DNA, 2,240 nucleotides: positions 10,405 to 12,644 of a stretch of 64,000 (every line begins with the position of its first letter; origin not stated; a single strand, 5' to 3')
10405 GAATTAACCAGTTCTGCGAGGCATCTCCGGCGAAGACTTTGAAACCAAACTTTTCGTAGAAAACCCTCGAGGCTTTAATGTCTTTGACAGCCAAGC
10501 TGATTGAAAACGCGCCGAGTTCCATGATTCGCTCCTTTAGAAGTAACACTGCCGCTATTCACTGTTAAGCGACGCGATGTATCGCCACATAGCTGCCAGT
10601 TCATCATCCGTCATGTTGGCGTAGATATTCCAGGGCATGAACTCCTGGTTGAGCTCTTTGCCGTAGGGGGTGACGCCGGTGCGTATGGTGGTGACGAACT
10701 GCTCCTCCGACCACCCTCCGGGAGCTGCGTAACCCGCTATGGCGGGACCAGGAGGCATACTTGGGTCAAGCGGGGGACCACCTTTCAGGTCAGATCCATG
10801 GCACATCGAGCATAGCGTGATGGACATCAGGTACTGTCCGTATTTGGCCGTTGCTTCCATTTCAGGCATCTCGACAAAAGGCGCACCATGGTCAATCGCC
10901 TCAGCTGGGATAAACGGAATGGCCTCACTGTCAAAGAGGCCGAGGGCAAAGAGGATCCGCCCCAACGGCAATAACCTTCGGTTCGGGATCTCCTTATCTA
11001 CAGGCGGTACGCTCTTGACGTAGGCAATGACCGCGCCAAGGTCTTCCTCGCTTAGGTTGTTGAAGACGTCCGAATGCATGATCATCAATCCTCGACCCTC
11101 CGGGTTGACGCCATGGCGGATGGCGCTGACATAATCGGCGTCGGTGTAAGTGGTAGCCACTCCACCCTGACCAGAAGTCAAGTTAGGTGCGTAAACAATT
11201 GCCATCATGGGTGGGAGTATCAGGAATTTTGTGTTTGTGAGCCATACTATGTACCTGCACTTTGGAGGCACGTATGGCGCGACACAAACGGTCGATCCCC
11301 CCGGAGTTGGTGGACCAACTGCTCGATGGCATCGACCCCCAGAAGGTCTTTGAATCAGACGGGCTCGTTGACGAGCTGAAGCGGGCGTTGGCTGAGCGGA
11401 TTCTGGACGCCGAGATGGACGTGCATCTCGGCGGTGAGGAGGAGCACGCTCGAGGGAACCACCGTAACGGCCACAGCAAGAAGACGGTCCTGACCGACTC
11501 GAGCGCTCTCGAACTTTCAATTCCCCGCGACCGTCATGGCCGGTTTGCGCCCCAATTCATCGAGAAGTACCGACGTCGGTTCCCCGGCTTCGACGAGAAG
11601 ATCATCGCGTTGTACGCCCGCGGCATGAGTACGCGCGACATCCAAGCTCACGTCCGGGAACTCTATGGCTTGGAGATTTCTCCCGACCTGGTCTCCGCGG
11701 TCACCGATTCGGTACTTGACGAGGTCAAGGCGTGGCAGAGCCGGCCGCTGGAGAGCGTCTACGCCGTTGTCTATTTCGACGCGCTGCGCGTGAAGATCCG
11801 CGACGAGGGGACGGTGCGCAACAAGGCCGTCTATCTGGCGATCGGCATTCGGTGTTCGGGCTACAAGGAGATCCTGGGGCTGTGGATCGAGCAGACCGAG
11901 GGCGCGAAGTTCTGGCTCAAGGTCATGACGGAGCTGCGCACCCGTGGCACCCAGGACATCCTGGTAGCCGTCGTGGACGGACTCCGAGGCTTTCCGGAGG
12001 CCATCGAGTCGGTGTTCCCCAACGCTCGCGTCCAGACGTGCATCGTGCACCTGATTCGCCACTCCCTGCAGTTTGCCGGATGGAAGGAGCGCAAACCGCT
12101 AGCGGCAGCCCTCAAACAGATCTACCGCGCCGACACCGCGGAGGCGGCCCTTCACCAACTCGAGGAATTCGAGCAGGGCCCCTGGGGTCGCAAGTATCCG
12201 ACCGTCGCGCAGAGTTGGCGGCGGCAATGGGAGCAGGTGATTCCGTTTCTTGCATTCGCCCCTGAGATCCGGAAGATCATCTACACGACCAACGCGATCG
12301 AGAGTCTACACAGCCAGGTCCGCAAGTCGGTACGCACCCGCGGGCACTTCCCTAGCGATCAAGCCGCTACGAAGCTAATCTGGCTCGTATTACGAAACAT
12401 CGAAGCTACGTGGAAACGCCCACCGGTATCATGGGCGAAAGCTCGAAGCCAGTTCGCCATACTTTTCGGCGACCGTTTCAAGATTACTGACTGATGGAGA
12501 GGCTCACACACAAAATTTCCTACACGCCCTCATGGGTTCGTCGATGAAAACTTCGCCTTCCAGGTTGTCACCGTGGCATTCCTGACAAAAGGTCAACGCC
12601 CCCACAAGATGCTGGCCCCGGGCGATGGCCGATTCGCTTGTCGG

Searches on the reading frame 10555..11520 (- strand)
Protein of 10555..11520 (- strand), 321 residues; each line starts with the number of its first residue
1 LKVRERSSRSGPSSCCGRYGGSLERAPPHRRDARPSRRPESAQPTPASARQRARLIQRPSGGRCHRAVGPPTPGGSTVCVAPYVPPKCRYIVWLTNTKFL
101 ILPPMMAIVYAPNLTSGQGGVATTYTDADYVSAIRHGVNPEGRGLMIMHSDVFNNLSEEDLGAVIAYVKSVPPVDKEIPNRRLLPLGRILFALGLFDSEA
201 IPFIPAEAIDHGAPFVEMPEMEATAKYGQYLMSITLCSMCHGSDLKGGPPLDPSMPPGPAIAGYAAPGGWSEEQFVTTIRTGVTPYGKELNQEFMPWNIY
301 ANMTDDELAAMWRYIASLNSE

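Call 69: search_protein_families(library=pfam, proteins=[window:10555-11520:-], max_evalue=0.001)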
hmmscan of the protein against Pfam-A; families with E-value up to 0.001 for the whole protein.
window:10555-11520:- (321 aa): 2 families
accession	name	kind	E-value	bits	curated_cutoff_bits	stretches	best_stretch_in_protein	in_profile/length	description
PF00034.26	Cytochrom_C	-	2.8e-13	51.4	21.3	1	226-318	2-89/90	Cytochrome c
PF13442.11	Cytochrome_CBB3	-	1.3e-08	35.5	27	1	225-315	3-68/68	Cytochrome C oxidase, cbb3-type, subunit III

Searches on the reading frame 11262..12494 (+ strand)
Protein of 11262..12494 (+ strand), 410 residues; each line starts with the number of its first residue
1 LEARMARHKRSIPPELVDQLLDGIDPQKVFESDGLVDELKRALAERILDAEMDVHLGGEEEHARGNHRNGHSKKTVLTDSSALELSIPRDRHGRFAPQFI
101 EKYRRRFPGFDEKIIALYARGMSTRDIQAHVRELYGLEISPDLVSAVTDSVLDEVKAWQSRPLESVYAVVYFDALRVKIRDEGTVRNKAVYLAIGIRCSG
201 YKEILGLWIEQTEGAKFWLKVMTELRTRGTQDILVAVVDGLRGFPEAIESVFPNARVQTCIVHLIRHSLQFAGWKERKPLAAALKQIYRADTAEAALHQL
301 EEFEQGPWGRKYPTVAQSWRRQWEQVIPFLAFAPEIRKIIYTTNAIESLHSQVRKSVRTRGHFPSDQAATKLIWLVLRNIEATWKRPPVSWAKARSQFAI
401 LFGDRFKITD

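Call 69: search_protein_families(library=pfam, proteins=[window:11262-12494:+], max_evalue=0.001)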
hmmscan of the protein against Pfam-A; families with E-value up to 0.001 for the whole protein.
window:11262-12494:+ (410 aa): 2 families
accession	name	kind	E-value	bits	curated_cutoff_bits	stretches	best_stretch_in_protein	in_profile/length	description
PF00872.24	Transposase_mut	-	2e-129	432.2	21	1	15-386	5-378/379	Transposase, Mutator family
PF10551.15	MULE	-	5.6e-06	27.1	27.6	1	190-265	17-97/99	MULE transposase domain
